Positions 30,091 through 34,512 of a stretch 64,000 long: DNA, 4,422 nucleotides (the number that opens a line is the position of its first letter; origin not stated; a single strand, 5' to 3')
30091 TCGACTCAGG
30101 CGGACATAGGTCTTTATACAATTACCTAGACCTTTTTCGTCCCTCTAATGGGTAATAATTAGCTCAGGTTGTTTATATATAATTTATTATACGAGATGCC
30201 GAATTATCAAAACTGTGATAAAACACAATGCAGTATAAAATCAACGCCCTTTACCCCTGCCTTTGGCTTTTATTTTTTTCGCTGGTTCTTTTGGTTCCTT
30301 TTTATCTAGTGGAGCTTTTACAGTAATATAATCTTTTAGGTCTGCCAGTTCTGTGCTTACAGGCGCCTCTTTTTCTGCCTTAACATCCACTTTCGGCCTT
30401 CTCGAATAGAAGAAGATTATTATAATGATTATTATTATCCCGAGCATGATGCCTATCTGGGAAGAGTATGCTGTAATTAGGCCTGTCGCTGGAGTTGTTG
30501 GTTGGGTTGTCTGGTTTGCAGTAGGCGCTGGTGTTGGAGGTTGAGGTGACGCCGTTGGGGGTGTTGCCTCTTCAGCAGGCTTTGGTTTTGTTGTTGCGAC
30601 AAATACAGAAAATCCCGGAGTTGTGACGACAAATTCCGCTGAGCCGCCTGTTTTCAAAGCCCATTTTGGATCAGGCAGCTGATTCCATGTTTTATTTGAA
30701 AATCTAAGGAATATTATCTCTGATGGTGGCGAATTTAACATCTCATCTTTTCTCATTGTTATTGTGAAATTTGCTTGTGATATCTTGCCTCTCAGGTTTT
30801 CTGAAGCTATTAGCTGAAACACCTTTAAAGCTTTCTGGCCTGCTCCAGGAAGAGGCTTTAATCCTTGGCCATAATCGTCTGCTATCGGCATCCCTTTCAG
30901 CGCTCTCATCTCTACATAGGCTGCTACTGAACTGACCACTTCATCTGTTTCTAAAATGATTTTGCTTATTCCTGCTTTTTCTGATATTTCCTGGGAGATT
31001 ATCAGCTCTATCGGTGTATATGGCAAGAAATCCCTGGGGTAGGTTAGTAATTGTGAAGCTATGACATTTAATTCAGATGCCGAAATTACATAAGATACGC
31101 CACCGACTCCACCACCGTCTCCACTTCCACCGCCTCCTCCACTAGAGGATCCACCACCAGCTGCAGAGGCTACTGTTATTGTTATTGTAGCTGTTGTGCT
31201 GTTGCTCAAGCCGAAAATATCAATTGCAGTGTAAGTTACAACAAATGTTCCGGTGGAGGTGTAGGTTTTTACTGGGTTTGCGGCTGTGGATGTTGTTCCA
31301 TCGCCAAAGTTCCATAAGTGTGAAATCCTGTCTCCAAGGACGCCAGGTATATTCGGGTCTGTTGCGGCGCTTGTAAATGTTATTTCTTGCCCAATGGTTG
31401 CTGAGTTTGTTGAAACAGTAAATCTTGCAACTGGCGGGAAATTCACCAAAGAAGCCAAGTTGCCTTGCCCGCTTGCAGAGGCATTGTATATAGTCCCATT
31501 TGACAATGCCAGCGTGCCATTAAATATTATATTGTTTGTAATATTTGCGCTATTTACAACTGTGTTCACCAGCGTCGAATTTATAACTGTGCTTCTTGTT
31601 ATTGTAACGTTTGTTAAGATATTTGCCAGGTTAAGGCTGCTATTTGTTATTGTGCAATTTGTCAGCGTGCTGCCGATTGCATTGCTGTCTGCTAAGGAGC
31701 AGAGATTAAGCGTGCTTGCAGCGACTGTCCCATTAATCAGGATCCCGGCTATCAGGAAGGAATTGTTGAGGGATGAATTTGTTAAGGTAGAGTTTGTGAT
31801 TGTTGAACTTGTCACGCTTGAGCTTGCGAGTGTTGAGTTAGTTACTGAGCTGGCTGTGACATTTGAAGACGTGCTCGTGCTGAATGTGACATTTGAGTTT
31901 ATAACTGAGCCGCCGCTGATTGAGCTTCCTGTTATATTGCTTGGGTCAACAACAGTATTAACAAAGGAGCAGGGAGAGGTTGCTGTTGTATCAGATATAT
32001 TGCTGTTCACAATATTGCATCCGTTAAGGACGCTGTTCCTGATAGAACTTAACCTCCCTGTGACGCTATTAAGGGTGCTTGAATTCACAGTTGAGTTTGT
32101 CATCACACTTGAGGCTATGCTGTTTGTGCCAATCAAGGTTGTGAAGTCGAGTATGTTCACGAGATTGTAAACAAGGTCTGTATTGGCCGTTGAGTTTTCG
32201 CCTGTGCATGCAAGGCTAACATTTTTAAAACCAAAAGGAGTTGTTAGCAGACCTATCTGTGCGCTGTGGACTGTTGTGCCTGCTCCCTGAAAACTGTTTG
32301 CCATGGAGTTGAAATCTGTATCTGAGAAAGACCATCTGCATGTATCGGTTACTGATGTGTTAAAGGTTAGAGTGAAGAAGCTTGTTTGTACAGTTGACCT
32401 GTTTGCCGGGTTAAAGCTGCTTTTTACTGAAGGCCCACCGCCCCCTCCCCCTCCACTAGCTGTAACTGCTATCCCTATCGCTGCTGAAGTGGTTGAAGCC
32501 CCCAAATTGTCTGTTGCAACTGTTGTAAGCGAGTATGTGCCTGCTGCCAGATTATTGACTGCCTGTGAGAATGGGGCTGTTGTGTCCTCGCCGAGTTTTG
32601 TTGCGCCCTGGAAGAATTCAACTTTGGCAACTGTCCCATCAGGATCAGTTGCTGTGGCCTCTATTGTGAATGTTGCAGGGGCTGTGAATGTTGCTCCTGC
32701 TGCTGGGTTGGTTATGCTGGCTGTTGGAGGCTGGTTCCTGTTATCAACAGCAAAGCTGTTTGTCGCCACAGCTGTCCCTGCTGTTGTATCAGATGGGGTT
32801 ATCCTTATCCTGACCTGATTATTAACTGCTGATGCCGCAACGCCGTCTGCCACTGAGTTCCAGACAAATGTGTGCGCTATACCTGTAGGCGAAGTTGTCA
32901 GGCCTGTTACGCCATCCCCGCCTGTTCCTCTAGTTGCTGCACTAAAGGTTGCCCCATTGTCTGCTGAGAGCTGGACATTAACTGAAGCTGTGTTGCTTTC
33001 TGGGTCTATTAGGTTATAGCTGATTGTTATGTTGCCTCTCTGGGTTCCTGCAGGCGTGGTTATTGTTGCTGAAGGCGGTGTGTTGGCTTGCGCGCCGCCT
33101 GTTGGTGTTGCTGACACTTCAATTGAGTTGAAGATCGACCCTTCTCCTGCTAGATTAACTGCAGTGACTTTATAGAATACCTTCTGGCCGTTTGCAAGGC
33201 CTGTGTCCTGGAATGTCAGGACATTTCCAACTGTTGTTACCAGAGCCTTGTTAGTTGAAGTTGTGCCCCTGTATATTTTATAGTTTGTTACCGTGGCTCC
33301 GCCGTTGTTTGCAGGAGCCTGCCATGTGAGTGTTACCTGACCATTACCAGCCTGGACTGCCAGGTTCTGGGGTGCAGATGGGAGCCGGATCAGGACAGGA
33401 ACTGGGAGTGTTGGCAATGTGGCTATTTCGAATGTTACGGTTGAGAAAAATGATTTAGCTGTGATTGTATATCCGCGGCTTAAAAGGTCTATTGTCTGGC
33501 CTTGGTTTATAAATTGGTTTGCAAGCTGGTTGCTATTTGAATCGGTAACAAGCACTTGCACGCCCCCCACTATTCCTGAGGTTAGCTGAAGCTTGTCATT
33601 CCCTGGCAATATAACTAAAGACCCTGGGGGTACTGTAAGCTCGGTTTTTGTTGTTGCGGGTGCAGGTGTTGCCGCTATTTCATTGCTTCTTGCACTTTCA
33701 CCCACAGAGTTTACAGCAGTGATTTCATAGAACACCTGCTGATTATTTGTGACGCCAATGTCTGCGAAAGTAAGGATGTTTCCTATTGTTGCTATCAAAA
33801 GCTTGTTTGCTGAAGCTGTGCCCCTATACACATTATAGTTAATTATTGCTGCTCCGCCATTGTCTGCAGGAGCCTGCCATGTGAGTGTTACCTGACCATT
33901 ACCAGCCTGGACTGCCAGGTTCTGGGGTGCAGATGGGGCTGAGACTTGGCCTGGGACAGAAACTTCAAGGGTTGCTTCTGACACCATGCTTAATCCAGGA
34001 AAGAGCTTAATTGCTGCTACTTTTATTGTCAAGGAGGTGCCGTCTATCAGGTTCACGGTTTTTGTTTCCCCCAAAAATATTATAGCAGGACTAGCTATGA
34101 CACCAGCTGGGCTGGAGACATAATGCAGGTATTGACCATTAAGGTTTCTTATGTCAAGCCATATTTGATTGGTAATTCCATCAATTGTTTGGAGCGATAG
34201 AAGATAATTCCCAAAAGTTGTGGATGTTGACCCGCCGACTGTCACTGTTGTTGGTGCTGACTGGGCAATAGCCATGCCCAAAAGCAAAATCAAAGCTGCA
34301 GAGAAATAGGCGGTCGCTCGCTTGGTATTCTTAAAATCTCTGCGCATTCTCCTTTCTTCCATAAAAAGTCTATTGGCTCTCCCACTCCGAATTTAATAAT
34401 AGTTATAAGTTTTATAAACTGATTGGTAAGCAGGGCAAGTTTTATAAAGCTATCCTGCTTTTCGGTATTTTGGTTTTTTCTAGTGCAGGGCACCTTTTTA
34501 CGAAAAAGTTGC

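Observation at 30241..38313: Shared C-terminal sorting module with a 'TTPGFS[IV]FV' motif, T/P-rich linker, TM helix and basic tail: a variant PGF-CTERM/archaeosortase-type signal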

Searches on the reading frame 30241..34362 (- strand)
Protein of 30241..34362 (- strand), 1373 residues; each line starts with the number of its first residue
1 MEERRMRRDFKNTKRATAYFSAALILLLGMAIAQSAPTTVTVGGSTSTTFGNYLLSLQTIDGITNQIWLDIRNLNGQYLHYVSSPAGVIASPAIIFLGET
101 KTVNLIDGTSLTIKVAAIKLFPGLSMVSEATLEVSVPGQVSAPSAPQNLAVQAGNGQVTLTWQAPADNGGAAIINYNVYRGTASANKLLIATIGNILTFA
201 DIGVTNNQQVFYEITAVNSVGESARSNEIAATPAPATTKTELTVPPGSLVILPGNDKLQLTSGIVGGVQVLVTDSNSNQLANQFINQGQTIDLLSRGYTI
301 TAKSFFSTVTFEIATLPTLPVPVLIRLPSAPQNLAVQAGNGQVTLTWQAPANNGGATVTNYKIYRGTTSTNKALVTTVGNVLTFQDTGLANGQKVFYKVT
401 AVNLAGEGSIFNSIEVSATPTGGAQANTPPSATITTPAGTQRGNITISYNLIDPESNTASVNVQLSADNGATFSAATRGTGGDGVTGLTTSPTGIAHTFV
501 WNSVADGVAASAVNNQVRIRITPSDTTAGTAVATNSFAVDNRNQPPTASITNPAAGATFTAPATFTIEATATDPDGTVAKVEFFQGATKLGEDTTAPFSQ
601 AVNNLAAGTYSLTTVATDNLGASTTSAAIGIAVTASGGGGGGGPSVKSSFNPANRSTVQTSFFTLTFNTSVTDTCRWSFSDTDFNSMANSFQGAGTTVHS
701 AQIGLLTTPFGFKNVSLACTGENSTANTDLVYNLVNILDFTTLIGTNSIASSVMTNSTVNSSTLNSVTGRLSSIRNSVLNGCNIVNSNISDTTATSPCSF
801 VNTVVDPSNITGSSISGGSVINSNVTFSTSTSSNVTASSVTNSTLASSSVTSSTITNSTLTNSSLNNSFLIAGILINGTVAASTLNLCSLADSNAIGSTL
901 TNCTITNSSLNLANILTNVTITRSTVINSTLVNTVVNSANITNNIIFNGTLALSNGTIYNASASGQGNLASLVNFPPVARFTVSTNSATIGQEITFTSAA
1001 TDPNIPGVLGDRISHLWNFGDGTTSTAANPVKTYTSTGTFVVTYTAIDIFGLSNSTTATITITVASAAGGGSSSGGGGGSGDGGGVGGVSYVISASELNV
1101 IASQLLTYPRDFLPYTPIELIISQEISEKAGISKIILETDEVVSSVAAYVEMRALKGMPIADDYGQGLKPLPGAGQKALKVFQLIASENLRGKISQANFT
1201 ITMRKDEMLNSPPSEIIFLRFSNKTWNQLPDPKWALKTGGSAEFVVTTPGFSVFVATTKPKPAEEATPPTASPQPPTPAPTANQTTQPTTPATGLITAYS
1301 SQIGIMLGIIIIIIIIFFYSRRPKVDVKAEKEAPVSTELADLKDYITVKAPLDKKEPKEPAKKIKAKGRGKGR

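Call 4: search_protein_families(library=ncbifam, proteins=[window:30241-34362:-], max_evalue=1)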
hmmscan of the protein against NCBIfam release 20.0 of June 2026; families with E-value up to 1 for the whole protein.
window:30241-34362:- (1373 aa): 4 families
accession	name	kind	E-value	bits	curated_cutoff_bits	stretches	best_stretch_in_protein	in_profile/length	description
TIGR04213.1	PGF_pre_PGF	domain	0.0016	18.4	28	1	1198-1257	94-152/153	PGF-pre-PGF domain-containing protein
NF053819.1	EF0750_LPXTG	subfamily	0.01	16.4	47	1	1253-1321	39-101/105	EF2685/EF0750 family sortase-dependent surface protein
TIGR00829.1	FRU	subfamily_domain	0.063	13.6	76.85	1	487-521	2-33/85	fructose PTS transporter subunit IIB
NF000421.1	penta_rpt_QnrVC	exception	0.91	9.4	460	0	775-911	24-160/218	QnrVC family quinolone resistance pentapeptide repeat protein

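Call 5: search_protein_families(library=pfam, proteins=[window:30241-34362:-], max_evalue=1)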
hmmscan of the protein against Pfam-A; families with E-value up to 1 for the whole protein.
window:30241-34362:- (1373 aa): 10 families
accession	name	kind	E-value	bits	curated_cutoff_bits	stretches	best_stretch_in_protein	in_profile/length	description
PF17957.7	Big_7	-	8.8e-18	65.2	24.1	1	546-613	1-69/70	Bacterial Ig domain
PF18911.6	PKD_4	-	1.5e-13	51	27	1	974-1064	1-85/85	PKD domain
PF00801.26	PKD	-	3.6e-09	36.9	23.5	1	982-1058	5-77/80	PKD domain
PF25523.1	Ig_RIMBP2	-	3.6e-06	27.4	27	2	327-374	2-56/105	RIMBP2-like, immunoglobulin-like domain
PF18370.7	RGI_lyase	-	4.7e-05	24.1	27.8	2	334-402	11-71/86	Rhamnogalacturonan I lyases beta-sheet domain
PF16323.11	DUF4959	-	6.9e-05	23.6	32.9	2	328-409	19-97/106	Domain of unknown function (DUF4959)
PF01108.23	Tissue_fac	-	0.00026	21.2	27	0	328-362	22-58/107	Tissue factor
PF16303.10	DUF4945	-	0.0016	19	28.4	0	332-352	20-40/115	Domain of unknown function (DUF4945)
PF13599.13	Pentapeptide_4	-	0.03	14.8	38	1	841-914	4-77/78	Pentapeptide repeat region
PF11482.13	DUF3208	-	0.23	12.3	25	0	185-232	31-78/108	Protein of unknown function (DUF3208)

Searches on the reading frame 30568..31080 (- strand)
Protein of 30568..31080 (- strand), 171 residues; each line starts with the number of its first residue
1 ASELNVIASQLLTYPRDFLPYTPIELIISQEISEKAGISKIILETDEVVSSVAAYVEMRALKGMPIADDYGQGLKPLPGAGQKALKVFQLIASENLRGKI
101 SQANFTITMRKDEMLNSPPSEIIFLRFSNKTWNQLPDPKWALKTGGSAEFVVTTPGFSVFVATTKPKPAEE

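Call 69: predict_structure(alignment_id=A4)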
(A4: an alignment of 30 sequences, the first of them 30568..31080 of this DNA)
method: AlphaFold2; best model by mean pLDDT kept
length: 171 residues; sequences in the alignment: 30
mean_pLDDT: 95.4   pTM: 0.89
mean pLDDT of the five models: 95.4, 95.5, 95.2, 94.9, 94.9
residues with pLDDT >= 90: 159; 70-90: 9; 50-70: 3; < 50: 0
segments of 3 or more residues with pLDDT < 50: none
pLDDT, mean of each block of 10 residues (from residue 1): 83 98 97 97 98 97 93 93 96 97 98 96 97 98 97 97 93 73
secondary structure, 60 per line:
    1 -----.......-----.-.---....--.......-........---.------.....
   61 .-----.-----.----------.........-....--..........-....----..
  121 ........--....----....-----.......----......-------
elements in order: E6-12 E24-27 H30-36 E38-45 E56-61 E84-92 H94-97 E100-109 H111-114 E122-128 E131-134 E139-142 E148-154 E159-164

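Call 72: fold_search(model_id=the predicted structure, library=pdb)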
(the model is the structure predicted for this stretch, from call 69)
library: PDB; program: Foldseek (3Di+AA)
matches with E <= 10: 1092; with E <= 0.001: 1
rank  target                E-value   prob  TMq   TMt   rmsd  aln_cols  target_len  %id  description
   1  4dlo_B                4.0e-04  1.00  0.47  0.27   7.6       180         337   10  Crystal structure of the GAIN and HormR domains of brain angiogenesis inhibitor 3 (BAI3) (released 2012-02-22)
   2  4dlo_A                1.8e-03  1.00  0.46  0.26   6.7       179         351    9  Crystal structure of the GAIN and HormR domains of brain angiogenesis inhibitor 3 (BAI3) (released 2012-02-22)
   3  3vmn                  1.4e-02  0.63  0.28  0.11  14.0       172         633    6  Crystal structure of dextranase from Streptococcus mutans (released 2012-02-15)
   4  9h6f_A                2.3e-02  0.84  0.32  0.09  10.8       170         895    9  Bacteroides ovatus GH98 endoxylanase in complex with arabino-xylooligosaccharide (released 2025-11-05)
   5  2jjl                  2.3e-02  0.47  0.25  0.22  15.6       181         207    7  Structure of avian reovirus sigmaC117-326, P321 crystal form (released 2009-01-13)
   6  6m3q_E                2.6e-02  0.98  0.45  0.20   5.9       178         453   12  Crystal structure of AnkB/beta4-spectrin complex (released 2020-05-13)
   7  2vrs_C                2.6e-02  0.35  0.24  0.20  16.0       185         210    9  Structure of avian reovirus sigmaC117-326, C2 crystal form (released 2009-01-13)
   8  9m0b_A                2.7e-02  0.72  0.29  0.09   8.6       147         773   11  Crystal structure of alpha-agarase AGA from Catenovulum maritimum (released 2026-03-04)
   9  2bt8                  2.7e-02  0.33  0.22  0.22  14.5       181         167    9  Structure of the C-terminal receptor-binding domain of avian reovirus fibre sigmaC, space group P6322. (released 2005-11-03)
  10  2bt7                  3.0e-02  0.35  0.24  0.24  16.4       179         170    7  Structure of the C-terminal receptor-binding domain of avian reovirus fibre sigmaC, Cd crystal form (released 2005-11-03)
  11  9m0b_B                3.4e-02  0.72  0.30  0.10   8.3       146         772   11  Crystal structure of alpha-agarase AGA from Catenovulum maritimum (released 2026-03-04)
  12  3vmp                  4.0e-02  0.44  0.28  0.11  14.1       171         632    5  Crystal structure of dextranase from Streptococcus mutans in complex with 4,5-epoxypentyl alpha-D-glucopyranoside (released 2012-02-15)
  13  8ram_O                4.7e-02  0.84  0.22  0.07   6.5        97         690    7  Structure of Sen1 bound RNA Polymerase II pre-termination complex (released 2024-10-30)
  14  2bsf                  4.7e-02  0.35  0.24  0.24  14.7       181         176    6  Structure of the C-terminal receptor-binding domain of avian reovirus fibre sigmaC, Zn crystal form. (released 2005-11-03)
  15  7q20_G                4.9e-02  0.21  0.22  0.07  18.4       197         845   13  Ruminococcus gnavus ATC29149 endo-beta-1,4-galactosidase (RgGH98) in complex with blood group A trisaccharide (released 2022-02-02)
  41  8ikj                  1.6e-01  0.35  0.37  0.16   9.3       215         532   11  Cryo-EM structure of the inactive CD97 (released 2024-02-14)
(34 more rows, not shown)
